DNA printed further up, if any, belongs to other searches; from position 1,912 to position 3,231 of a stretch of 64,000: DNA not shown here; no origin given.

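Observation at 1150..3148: AT-rich two-gene cassette: GIY-YIG-like protein plus AlbA_2/Schlafen-like protein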

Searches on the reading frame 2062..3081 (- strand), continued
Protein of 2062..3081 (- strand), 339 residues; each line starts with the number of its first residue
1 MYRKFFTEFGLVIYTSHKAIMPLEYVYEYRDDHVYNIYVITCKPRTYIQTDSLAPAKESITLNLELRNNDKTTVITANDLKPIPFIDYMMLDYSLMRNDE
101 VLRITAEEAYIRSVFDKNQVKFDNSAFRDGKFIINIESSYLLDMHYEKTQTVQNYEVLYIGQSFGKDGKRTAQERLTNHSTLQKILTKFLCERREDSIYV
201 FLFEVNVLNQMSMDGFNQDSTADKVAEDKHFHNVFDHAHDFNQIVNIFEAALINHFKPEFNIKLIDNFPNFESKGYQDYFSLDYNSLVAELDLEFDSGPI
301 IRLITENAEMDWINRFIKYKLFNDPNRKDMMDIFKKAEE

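Call 33: search_protein_representatives(alignment_id=A1)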
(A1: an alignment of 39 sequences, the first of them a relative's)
Query: 39 sequences, 314 profile positions. Proteins with E-value up to 0.001 (for the whole library): 1284; up to 1e-10: 960; up to 1e-30: 554. The best 150 are listed.
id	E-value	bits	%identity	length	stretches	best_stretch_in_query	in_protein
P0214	6.5e-105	367.4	-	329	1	2-313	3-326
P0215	2.6e-104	365.4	-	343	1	2-313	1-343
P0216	3.4e-101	355.1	-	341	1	2-313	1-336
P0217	1.8e-100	352.8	-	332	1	2-312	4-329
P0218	5.1e-100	351.3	-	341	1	2-313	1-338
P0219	7.2e-98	344.2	-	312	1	6-312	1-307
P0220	1.4e-97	343.3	-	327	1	1-313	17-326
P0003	1.5e-96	339.9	-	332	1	1-311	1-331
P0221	1.3e-95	336.8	-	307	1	1-308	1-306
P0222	3.4e-95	335.5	-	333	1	2-311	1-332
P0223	6.0e-93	328.1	-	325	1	2-312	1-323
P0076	1.8e-92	326.5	-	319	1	7-311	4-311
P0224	2.3e-92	326.2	-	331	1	2-309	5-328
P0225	1.2e-91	323.8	-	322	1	2-312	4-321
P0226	1.5e-91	323.5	-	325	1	2-312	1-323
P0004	1.1e-87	310.8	-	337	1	1-313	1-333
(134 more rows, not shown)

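Call 34: find_encoding_contigs(protein=P0002, flank=6000, max_places=3)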
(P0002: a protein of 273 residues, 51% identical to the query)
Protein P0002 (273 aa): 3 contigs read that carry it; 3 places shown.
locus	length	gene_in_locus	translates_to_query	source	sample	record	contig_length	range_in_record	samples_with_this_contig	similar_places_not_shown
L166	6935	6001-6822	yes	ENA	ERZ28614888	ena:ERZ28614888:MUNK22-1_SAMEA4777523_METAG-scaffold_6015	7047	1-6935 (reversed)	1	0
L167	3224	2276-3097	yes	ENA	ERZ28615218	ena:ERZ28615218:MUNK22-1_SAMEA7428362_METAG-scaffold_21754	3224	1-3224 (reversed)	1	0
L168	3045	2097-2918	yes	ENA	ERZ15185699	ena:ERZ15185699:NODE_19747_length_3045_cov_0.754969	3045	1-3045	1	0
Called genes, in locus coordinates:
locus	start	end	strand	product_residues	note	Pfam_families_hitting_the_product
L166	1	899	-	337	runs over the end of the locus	?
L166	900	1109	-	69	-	PF13443:HTH_26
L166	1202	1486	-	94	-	-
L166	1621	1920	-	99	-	PF18956:DUF5699 (weak)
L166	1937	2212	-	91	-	PF20648:DUF6809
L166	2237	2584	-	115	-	PF14198:TnpV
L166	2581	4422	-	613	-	PF00239:Resolvase, PF07508:Recombinase, PF13408:Zn_ribbon_recom, PF14287:DUF4368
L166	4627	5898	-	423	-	PF01751:Toprim, PF01131:Topoisom_bac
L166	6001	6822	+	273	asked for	-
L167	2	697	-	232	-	?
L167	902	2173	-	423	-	PF01751:Toprim, PF01131:Topoisom_bac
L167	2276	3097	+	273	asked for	-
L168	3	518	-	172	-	?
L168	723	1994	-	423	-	PF01751:Toprim, PF01131:Topoisom_bac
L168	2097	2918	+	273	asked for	-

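Call 35: find_encoding_contigs(protein=P0003, flank=6000, max_places=3)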
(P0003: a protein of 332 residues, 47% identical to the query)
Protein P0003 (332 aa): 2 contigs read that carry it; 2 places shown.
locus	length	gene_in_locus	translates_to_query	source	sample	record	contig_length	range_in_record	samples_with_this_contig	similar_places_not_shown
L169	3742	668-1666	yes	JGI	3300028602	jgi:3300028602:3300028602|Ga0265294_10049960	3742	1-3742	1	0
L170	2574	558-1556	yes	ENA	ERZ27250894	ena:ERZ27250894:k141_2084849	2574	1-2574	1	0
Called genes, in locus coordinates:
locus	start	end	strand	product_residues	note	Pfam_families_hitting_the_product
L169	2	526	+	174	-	?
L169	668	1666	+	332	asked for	-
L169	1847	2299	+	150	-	-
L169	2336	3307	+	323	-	-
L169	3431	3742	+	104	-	?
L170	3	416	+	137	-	?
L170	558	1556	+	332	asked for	-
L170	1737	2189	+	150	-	-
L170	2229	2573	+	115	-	?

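Call 36: find_encoding_contigs(protein=P0004, flank=6000, max_places=3)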
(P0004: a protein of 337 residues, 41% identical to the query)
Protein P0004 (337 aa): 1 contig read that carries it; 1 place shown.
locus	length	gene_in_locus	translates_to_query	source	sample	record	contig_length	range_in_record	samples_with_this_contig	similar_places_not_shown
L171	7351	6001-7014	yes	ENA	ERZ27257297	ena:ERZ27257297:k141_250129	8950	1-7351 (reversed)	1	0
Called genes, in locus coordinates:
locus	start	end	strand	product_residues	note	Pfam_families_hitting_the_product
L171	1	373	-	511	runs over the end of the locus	PF14311:DUF4379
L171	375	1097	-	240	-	-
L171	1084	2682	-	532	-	-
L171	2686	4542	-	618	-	-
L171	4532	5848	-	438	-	PF00589:Phage_integrase (weak)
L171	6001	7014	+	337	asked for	-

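Call 51: search_protein_families(library=pfam, proteins=[L169:1847-2296:+, L169:2336-3304:+], max_evalue=0.1)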
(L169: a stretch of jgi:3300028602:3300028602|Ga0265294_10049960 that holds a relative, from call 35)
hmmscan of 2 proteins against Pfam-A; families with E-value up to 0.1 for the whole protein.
L169:1847-2296:+ (150 aa): 1 family
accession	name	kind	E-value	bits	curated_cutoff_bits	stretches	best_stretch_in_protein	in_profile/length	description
PF14717.12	DUF4465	-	0.0014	19.5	25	1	29-71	54-99/176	Domain of unknown function (DUF4465)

L169:2336-3304:+ (323 aa): 0 families

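Call 55: search_protein_families(library=phrogs, proteins=[window:2062-3081:-], max_evalue=0.1)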
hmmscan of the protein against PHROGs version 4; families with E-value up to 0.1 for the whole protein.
window:2062-3081:- (339 aa): 2 families
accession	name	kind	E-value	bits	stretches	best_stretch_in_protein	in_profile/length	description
phrog_15714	-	unknown function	3.3e-22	80.1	1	124-294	97-262/308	-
phrog_12670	-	unknown function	0.019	15.4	1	98-251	63-221/255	-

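Call 56: search_dna_similar(query=window:2062-3081:-, collection=phages, mode=protein, max_evalue=0.001, max_rows=25)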
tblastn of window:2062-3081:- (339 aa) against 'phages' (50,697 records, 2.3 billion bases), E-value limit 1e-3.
No match.

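Call 57: search_dna_similar(query=window:2062-3081:-, collection=plasmids, mode=protein, max_evalue=0.001, max_rows=25)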
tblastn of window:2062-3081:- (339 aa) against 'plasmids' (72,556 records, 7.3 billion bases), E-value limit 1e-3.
Records with a match: 42; places in all: 42; records where one place covers at least 80% of the query: 23.
Best place of each record, by identity: <60% 42.
By first word of the organism name: Priestia 28; Bacillus 4; Rhizobium 3; Rhodococcus 1; Agrobacterium 1; Acinetobacter 1; Staphylococcus 1; Sinorhizobium 1; Proteus 1; Lactobacillus 1.
By predicted mobility (MOB-suite, as given by PLSDB): non-mobilizable 33; conjugative 5; mobilizable 4.
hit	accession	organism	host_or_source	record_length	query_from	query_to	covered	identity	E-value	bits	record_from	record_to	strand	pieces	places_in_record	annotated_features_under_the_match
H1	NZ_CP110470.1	Rhodococcus opacus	cell culture,Soil contaminated by oil ...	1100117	2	330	97%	26.5%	1e-17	91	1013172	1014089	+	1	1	record has no annotation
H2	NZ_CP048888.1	Priestia megaterium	culture,agricultural soil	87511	1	275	81%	29.2%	6e-17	89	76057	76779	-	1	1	hypothetical protein (x2)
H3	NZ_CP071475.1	Priestia megaterium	whole organism,Hypersaline environment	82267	1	291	86%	27.5%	6e-16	86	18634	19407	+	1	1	hypothetical protein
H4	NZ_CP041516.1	Priestia aryabhattai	cell culture,soil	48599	1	275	81%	28.1%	2e-17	91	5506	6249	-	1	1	hypothetical protein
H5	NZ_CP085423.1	Priestia megaterium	single cell,soil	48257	1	272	80%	28.4%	6e-15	83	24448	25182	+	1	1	hypothetical protein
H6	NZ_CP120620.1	Priestia megaterium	cell culture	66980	1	275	81%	28.0%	8e-16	86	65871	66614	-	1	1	hypothetical protein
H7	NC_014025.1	Priestia megaterium QM B1551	-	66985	1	275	81%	28.0%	8e-16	86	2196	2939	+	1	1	hypothetical protein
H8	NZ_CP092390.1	Priestia megaterium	Bolboschoenus planiculmis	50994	1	291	86%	26.3%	8e-15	83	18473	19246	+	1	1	hypothetical protein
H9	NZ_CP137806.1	Priestia megaterium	Bacillus megaterium assembly,Arshan ...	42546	1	275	81%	27.8%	3e-17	90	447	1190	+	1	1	hypothetical protein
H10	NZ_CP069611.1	Priestia megaterium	Homo sapiens,Pure culture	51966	1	272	80%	28.1%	8e-17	89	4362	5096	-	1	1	hypothetical protein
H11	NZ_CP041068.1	Priestia megaterium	cell culture,soil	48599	1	270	80%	27.9%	3e-16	87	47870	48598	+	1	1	none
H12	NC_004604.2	Priestia megaterium QM B1551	-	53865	1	275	81%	27.1%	7e-16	86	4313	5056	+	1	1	hypothetical protein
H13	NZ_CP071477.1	Priestia megaterium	whole organism,Hypersaline environment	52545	1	275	81%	27.1%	7e-16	86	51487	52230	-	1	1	hypothetical protein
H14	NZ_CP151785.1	Priestia megaterium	whole organism,soil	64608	1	277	82%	26.9%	6e-16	86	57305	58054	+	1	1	hypothetical protein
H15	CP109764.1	Priestia megaterium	potato,mixed culture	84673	1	277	82%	26.9%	6e-16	86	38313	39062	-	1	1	hypothetical protein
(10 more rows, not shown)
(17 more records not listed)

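Call 58: get_annotated_region(hit=H12, flank=5000)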
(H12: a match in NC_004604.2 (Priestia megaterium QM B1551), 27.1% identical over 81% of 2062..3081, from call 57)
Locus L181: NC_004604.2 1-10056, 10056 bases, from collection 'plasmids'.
description: Priestia megaterium QM B1551 plasmid pBM400, complete sequence
organism: Priestia megaterium QM B1551 (NCBI taxid 545693)
taxonomy: Bacteria; Bacillota; Bacilli; Bacillales; Bacillaceae; Priestia; Priestia megaterium; Priestia megaterium QM B1551
host: -; source: -; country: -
typing (MOB-suite, as given by PLSDB): non-mobilizable; replicon rep_cluster_385
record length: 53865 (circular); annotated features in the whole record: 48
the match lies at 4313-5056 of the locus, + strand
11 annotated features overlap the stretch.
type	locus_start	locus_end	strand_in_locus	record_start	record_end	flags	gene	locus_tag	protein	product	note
CDS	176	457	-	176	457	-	-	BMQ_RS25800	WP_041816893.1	hypothetical protein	-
CDS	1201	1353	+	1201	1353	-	-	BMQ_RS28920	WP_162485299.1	hypothetical protein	-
CDS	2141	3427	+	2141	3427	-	-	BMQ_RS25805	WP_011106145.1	replication protein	-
CDS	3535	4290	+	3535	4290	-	-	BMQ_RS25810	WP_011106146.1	hypothetical protein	-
CDS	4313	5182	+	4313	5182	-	-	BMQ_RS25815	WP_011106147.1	hypothetical protein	-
CDS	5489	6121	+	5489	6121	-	-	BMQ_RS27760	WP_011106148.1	hypothetical protein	-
CDS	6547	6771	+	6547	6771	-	-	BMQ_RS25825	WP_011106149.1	helix-turn-helix transcriptional regulator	-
CDS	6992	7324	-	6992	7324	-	-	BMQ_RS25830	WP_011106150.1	hypothetical protein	-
CDS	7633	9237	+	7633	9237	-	-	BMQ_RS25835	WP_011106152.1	copper resistance protein CopC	-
CDS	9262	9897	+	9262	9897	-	-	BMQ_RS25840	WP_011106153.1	YcnI family protein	-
CDS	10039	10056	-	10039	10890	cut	-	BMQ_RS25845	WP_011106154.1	TIGR03943 family protein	-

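Call 59: get_annotated_region(hit=H7, flank=5000)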
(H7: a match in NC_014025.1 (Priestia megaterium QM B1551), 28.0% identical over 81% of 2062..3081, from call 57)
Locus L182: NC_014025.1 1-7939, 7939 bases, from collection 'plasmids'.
description: Priestia megaterium QM B1551 plasmid pBM500, complete sequence
organism: Priestia megaterium QM B1551 (NCBI taxid 545693)
taxonomy: Bacteria; Bacillota; Bacilli; Bacillales; Bacillaceae; Priestia; Priestia megaterium; Priestia megaterium QM B1551
host: -; source: -; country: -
typing (MOB-suite, as given by PLSDB): non-mobilizable; replicon rep_cluster_385
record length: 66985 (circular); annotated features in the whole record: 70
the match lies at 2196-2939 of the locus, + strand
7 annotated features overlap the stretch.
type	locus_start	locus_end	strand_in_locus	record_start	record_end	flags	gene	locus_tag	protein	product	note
CDS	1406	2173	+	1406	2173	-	-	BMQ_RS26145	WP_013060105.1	hypothetical protein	-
CDS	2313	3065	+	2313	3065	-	-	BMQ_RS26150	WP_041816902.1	hypothetical protein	-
CDS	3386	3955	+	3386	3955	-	-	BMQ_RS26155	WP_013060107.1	hypothetical protein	-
CDS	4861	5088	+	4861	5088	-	-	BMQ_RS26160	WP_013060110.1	helix-turn-helix transcriptional regulator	-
CDS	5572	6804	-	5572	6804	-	-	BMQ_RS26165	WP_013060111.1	cytochrome P450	-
CDS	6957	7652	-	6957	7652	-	-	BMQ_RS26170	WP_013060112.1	hypothetical protein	-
CDS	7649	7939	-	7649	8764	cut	-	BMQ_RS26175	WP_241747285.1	FtsK/SpoIIIE domain-containing protein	-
